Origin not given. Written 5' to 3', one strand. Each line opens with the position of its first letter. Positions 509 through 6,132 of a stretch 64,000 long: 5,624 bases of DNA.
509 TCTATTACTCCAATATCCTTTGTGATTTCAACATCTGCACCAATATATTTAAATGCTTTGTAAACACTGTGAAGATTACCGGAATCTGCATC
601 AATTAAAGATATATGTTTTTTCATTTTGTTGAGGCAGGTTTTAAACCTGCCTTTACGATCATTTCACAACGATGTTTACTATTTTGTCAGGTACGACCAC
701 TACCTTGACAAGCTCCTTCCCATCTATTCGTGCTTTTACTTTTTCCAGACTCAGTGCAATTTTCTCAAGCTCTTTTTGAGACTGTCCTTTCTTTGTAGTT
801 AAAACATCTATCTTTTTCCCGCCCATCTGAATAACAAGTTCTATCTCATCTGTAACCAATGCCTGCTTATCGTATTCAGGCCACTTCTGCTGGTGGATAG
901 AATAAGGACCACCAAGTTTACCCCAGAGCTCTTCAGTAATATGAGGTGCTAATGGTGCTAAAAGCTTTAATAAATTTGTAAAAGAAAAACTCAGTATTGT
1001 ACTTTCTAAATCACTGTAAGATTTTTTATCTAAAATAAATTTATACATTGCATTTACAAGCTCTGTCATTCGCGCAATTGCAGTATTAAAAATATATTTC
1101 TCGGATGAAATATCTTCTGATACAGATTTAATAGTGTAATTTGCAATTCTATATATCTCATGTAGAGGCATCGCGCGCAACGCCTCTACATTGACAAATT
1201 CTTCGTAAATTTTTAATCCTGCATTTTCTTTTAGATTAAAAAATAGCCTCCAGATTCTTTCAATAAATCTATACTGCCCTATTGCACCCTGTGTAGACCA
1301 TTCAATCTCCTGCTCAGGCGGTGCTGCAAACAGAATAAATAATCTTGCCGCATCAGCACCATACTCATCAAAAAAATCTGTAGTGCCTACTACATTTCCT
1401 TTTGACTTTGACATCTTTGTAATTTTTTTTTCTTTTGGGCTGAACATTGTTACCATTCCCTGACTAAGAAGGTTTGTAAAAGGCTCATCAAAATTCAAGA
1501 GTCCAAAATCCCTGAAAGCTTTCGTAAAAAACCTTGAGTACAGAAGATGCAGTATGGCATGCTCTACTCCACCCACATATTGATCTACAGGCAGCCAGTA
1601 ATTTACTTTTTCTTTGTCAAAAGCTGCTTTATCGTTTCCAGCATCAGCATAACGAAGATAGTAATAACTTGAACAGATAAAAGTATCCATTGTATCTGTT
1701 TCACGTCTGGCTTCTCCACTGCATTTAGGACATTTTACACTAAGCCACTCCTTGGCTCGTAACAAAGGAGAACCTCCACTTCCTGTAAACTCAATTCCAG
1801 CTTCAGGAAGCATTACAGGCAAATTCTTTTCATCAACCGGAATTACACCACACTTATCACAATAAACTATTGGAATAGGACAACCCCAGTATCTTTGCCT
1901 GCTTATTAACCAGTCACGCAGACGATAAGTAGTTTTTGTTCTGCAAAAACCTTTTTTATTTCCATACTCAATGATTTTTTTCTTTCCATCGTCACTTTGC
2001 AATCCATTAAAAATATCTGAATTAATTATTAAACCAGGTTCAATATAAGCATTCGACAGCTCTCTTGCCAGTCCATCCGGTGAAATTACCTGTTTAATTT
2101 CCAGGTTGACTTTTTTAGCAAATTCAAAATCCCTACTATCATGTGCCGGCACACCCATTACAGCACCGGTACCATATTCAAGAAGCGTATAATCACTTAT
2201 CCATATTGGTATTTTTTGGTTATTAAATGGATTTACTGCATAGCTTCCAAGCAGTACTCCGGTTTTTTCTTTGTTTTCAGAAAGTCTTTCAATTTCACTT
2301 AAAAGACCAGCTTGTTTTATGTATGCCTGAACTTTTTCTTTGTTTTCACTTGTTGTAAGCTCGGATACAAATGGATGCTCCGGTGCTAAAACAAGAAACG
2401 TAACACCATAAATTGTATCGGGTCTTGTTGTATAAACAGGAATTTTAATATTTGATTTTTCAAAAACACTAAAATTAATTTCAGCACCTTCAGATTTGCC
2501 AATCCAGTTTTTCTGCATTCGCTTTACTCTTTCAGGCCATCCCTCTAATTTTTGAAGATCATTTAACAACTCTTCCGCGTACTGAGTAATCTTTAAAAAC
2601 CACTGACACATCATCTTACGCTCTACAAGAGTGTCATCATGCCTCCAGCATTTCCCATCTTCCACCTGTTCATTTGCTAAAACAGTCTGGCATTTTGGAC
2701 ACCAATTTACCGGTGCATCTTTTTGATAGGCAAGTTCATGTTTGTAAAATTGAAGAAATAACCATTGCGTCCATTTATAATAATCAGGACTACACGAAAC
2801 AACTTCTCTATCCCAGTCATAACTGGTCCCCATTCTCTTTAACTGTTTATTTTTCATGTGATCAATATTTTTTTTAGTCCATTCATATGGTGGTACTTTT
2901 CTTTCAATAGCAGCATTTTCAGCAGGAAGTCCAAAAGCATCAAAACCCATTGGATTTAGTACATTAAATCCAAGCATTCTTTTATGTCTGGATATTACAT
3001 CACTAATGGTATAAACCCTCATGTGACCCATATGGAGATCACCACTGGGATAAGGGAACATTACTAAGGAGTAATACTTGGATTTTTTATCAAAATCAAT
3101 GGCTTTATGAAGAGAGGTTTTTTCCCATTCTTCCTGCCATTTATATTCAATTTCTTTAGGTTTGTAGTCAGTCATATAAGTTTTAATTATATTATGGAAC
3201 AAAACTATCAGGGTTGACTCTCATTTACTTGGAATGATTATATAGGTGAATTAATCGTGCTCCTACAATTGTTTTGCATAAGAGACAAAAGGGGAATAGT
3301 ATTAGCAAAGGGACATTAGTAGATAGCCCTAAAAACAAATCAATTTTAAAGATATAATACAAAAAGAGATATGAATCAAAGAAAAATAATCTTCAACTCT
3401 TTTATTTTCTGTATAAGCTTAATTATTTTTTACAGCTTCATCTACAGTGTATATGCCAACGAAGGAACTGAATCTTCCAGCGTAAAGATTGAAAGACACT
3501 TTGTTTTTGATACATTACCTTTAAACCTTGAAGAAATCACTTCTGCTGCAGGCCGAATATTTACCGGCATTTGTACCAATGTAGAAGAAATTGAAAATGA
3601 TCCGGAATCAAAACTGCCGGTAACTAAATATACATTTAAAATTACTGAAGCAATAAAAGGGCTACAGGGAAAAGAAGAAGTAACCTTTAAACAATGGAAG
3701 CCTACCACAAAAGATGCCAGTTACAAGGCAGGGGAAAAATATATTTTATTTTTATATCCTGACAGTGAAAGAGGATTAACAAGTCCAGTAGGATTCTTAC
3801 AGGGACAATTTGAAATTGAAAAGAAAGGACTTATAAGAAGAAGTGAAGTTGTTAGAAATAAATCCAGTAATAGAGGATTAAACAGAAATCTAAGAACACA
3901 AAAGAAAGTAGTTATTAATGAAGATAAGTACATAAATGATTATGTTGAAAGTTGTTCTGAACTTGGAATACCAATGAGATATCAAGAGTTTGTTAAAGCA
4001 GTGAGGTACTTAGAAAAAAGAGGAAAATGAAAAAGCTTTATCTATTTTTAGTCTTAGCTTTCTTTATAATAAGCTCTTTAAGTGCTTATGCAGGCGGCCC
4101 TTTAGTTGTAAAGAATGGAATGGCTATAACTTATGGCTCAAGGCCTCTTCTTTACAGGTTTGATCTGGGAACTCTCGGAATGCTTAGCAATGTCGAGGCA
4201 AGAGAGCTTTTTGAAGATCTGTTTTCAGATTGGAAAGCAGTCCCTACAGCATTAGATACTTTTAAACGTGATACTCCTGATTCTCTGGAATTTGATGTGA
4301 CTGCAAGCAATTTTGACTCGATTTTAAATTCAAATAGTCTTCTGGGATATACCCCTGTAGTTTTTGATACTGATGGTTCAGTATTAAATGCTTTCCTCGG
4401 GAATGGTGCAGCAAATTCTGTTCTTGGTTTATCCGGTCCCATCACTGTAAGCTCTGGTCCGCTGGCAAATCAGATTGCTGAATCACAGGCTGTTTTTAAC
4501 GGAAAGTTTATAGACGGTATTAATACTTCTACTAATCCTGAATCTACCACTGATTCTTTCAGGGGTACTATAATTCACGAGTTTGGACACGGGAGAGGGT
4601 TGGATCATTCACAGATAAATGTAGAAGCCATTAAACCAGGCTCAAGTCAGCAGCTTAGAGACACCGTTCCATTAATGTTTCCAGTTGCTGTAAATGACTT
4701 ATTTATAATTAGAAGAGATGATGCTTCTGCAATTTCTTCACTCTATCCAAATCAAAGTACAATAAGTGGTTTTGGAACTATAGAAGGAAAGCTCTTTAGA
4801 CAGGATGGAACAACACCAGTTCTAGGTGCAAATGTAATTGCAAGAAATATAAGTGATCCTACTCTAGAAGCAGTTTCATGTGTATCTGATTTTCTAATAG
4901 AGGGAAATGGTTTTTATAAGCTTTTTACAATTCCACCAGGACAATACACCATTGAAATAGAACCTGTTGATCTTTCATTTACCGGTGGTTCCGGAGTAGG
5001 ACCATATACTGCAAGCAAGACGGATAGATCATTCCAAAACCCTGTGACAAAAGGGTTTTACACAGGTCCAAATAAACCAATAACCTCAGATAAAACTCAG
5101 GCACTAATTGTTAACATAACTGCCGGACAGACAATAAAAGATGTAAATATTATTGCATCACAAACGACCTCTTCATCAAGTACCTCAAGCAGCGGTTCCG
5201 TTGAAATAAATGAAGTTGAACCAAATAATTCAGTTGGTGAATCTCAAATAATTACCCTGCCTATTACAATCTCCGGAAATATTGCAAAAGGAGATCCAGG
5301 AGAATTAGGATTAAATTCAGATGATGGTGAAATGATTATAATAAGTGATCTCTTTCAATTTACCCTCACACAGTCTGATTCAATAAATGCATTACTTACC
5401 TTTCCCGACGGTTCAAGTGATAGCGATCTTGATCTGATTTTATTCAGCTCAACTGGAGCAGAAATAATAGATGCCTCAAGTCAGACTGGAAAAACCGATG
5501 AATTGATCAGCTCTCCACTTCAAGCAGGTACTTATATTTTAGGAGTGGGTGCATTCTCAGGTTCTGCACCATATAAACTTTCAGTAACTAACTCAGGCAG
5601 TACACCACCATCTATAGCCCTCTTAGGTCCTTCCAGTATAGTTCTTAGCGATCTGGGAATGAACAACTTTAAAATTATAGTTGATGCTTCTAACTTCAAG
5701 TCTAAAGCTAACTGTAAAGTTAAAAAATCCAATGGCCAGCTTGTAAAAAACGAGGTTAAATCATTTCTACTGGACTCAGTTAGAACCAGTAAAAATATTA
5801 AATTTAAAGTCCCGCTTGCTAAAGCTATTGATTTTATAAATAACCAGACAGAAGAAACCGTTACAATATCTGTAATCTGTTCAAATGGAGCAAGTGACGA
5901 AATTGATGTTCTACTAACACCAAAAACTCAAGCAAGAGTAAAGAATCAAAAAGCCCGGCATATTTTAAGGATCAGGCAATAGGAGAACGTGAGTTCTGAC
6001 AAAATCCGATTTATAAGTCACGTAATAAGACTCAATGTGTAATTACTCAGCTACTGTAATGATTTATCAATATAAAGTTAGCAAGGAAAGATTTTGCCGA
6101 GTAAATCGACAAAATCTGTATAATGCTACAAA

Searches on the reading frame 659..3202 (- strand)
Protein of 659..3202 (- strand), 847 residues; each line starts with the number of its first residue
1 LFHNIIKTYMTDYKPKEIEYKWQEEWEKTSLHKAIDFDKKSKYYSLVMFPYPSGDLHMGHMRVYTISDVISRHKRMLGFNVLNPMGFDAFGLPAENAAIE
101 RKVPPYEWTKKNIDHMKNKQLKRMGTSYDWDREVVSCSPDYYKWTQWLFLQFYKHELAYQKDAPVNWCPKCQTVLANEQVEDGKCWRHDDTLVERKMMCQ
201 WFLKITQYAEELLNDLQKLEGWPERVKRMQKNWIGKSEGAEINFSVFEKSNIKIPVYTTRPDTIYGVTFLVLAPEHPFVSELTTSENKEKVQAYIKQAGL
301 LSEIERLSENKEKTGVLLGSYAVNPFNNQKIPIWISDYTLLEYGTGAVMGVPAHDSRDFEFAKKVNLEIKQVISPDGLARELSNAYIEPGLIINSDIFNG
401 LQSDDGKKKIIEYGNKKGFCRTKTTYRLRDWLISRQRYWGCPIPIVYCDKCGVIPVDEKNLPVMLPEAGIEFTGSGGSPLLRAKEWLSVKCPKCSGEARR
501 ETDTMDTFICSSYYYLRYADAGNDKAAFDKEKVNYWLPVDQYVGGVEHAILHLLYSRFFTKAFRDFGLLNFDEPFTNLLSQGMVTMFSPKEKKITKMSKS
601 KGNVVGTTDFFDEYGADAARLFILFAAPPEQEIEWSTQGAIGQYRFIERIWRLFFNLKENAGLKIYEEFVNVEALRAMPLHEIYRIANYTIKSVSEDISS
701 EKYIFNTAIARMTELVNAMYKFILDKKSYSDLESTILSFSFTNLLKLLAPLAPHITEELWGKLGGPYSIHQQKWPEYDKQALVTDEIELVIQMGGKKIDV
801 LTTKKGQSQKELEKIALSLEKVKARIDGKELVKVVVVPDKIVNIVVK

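Call 46: search_protein_families(library=pfam, proteins=[window:659-3202:-], max_evalue=0.001)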
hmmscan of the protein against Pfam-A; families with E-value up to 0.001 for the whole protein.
window:659-3202:- (847 aa): 4 families
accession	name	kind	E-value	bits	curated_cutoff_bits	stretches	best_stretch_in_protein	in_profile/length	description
PF13603.12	tRNA-synt_1_2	-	3.8e-69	232.3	25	1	231-413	1-183/185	Leucyl-tRNA synthetase, editing domain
PF00133.28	tRNA-synt_1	-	8.7e-51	173.4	22.7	2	21-236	1-227/414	tRNA synthetases class I (I, L, M and V)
PF09334.17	tRNA-synt_1g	-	8.5e-28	97.6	20.1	2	49-185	7-139/391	tRNA synthetases class I (M)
PF08264.19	Anticodon_1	-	3.5e-21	76.1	25.1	1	683-808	4-143/148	Anticodon-binding domain of tRNA ligase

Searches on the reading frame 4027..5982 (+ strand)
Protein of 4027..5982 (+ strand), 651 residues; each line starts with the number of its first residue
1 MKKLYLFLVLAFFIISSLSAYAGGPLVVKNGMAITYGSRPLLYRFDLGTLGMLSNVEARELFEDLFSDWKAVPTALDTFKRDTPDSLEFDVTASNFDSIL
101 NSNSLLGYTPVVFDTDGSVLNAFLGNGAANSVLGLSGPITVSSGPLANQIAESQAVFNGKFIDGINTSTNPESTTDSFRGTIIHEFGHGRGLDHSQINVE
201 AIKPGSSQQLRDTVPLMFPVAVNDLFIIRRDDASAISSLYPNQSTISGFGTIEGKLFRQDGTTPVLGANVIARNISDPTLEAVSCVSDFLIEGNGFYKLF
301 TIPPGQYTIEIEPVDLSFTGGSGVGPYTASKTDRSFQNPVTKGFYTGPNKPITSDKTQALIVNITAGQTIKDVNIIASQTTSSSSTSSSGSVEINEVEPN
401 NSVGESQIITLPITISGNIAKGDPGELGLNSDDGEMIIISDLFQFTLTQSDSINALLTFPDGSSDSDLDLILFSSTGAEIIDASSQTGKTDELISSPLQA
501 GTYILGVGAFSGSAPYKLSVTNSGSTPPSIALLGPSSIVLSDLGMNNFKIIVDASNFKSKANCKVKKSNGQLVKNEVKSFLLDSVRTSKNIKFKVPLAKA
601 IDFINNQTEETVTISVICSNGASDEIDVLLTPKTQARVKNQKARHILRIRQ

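Call 46: search_protein_families(library=pfam, proteins=[window:4027-5982:+], max_evalue=0.001)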
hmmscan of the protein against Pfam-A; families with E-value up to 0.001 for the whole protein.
window:4027-5982:+ (651 aa): 2 families
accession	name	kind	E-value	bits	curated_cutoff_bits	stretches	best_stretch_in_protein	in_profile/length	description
PF04151.21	PPC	-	1.8e-07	32.4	25.9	1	440-507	2-68/70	Bacterial pre-peptidase C-terminal domain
PF13620.12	CarboxypepD_reg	-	4.5e-05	24.2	32.3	0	251-312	1-55/82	Carboxypeptidase regulatory-like domain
